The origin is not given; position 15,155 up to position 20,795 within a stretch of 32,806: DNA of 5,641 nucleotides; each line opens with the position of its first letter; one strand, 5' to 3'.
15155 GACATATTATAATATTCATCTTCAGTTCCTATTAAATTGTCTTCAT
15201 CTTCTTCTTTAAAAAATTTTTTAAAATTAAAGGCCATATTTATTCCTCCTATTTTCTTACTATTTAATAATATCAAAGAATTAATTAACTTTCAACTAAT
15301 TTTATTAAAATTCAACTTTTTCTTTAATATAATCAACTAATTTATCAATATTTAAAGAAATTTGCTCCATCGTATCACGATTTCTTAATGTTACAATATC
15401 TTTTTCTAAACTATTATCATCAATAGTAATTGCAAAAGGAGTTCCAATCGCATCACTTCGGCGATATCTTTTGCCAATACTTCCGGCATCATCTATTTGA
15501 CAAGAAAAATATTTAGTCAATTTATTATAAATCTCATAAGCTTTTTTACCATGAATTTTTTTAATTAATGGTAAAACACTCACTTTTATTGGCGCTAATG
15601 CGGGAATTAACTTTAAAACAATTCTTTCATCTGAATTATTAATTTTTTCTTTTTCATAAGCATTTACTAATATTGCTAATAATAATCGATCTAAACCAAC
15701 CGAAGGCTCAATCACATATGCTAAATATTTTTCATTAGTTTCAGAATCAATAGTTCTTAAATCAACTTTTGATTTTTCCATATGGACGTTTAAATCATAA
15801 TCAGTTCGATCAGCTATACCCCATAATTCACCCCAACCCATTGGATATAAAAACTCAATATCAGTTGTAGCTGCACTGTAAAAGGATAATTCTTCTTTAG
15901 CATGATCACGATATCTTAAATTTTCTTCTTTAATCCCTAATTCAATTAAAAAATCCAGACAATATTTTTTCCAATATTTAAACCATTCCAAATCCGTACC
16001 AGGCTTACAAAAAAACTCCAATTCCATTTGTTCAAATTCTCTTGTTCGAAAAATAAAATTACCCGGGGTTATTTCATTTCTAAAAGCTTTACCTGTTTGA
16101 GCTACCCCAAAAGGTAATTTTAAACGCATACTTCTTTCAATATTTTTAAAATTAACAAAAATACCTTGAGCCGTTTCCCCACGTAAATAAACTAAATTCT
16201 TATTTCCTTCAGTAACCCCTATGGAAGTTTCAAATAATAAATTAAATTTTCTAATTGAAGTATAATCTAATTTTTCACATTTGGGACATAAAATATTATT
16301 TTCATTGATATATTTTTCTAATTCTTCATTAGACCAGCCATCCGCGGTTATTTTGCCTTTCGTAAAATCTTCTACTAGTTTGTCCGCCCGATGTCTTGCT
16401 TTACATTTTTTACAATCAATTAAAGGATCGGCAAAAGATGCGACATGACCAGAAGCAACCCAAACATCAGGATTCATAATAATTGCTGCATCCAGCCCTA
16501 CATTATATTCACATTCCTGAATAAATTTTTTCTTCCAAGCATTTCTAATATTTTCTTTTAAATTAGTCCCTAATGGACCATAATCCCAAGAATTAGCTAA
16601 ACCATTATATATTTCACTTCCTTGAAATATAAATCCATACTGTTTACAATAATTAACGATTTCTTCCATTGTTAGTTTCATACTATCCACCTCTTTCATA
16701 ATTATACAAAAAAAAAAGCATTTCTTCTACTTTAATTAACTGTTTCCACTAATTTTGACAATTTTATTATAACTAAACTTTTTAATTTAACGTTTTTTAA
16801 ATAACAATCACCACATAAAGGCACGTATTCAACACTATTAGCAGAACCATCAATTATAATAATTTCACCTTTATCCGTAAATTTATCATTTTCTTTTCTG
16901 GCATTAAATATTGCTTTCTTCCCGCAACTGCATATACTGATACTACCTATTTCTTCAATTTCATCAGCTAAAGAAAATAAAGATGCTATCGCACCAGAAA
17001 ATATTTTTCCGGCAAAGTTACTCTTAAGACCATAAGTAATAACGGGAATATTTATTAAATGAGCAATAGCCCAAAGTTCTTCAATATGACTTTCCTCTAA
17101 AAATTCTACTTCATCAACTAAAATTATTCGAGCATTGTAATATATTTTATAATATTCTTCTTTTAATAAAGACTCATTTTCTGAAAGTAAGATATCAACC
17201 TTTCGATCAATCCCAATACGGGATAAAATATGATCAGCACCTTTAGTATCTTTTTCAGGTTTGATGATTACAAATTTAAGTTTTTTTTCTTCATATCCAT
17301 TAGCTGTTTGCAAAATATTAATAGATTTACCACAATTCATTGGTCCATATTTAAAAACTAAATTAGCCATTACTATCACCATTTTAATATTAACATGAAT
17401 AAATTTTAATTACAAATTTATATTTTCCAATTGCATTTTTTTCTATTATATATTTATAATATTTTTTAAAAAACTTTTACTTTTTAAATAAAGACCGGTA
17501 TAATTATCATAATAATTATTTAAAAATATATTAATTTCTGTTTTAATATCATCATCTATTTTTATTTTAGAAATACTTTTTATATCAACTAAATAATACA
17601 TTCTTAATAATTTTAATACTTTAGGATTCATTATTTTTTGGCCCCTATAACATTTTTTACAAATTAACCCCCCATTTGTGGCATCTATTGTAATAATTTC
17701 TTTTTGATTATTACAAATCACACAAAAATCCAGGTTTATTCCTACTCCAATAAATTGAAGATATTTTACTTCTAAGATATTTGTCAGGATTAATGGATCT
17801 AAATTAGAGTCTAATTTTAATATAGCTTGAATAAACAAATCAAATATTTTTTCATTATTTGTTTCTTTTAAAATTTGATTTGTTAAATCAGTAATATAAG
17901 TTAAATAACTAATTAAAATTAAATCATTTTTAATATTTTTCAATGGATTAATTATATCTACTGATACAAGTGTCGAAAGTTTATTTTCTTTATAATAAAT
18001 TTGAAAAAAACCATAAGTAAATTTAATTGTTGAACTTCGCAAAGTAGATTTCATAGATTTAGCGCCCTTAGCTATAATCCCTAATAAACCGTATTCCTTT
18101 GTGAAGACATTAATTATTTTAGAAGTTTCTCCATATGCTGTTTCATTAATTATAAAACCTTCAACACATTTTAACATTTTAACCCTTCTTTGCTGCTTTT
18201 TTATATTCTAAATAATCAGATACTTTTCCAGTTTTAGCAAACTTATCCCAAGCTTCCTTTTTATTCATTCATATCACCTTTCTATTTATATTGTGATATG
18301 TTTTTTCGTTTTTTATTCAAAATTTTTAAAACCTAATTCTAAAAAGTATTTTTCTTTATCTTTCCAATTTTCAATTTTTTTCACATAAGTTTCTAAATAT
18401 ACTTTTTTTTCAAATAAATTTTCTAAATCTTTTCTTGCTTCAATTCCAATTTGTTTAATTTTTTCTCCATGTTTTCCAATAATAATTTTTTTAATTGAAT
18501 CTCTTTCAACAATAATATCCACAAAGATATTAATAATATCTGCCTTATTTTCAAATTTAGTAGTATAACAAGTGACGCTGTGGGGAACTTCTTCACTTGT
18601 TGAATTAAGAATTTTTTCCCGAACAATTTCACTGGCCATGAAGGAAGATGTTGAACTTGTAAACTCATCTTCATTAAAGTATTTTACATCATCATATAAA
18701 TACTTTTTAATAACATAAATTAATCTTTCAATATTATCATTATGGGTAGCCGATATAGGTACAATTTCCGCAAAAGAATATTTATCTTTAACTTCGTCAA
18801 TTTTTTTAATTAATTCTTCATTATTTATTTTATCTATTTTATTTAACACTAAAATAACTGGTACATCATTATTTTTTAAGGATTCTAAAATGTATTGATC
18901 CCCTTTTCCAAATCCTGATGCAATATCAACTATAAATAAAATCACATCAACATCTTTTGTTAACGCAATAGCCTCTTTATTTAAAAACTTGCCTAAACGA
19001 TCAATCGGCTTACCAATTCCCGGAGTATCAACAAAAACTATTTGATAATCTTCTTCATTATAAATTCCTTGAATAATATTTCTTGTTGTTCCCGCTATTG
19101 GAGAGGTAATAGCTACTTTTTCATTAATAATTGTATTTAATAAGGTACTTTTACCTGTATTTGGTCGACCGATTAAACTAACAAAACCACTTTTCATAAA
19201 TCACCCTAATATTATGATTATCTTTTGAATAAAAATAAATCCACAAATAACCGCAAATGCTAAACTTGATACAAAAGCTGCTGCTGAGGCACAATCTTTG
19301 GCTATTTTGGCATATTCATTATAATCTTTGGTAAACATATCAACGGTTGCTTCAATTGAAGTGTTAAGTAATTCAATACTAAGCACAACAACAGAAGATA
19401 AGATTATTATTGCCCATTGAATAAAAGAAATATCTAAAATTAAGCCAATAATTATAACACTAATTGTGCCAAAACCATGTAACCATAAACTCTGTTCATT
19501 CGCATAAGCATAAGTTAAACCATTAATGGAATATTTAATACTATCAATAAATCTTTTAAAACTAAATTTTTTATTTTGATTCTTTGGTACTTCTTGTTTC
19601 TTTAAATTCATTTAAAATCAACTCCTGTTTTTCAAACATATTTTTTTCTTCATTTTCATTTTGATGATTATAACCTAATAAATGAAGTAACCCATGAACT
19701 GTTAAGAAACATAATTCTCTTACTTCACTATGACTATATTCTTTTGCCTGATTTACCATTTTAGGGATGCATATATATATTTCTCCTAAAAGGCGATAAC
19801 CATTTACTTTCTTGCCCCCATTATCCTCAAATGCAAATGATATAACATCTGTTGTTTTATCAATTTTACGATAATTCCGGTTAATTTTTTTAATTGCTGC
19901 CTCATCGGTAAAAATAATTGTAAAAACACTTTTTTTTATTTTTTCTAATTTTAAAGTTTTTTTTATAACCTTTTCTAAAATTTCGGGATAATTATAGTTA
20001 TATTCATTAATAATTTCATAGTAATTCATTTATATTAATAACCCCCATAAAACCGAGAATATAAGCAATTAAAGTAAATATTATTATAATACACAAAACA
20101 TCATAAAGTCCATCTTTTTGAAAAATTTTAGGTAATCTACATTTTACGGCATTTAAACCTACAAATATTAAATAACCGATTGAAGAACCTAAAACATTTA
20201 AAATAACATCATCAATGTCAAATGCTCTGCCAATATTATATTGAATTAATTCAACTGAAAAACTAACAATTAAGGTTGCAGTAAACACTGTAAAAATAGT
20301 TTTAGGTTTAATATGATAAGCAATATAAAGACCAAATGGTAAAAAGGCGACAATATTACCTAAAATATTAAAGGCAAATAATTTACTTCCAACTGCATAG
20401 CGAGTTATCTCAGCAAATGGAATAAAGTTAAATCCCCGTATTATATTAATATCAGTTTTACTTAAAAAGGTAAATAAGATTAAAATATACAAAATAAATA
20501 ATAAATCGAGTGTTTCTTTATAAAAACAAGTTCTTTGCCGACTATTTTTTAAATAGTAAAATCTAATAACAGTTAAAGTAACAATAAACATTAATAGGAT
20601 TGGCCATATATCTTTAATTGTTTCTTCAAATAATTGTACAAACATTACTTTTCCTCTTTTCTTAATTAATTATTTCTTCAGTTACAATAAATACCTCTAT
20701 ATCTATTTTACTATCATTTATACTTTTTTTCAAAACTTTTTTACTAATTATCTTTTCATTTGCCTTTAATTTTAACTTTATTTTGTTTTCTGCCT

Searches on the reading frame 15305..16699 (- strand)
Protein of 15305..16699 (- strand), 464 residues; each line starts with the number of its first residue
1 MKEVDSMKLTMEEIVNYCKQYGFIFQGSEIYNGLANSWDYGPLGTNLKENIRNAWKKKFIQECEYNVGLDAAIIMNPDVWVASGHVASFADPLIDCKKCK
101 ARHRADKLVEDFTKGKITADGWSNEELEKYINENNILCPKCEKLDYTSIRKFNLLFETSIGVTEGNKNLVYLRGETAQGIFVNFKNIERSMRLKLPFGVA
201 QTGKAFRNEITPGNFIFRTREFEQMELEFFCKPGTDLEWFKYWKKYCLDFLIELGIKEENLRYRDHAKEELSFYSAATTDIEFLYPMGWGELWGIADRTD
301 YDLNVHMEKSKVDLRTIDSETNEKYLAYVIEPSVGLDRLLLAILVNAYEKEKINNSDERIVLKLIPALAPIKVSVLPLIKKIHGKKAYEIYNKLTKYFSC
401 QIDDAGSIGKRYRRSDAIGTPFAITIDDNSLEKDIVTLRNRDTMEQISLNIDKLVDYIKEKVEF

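Call 76: search_protein_families(library=pfam, proteins=[window:15305-16699:-], max_evalue=0.00001)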
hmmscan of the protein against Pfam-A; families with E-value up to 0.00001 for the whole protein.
window:15305-16699:- (464 aa): 2 families
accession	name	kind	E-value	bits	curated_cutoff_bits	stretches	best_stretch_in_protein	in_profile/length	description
PF03129.25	HGTP_anticodon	-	4.9e-21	75.1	21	1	372-461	1-94/94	Anticodon binding domain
PF00587.30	tRNA-synt_2b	-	7.7e-11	42.8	29.3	1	166-344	7-176/179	tRNA synthetase class II core domain (G, H, P, S and T)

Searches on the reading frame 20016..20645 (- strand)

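Call 76: search_protein_families(library=pfam, proteins=[window:20016-20645:-], max_evalue=0.00001)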
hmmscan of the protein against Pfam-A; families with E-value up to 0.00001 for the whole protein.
window:20016-20645:- (209 aa): 1 family
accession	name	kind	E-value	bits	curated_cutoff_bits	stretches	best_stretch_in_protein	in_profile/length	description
PF04892.17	VanZ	-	5.5e-21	75.9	30.1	1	50-162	7-123/126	VanZ like family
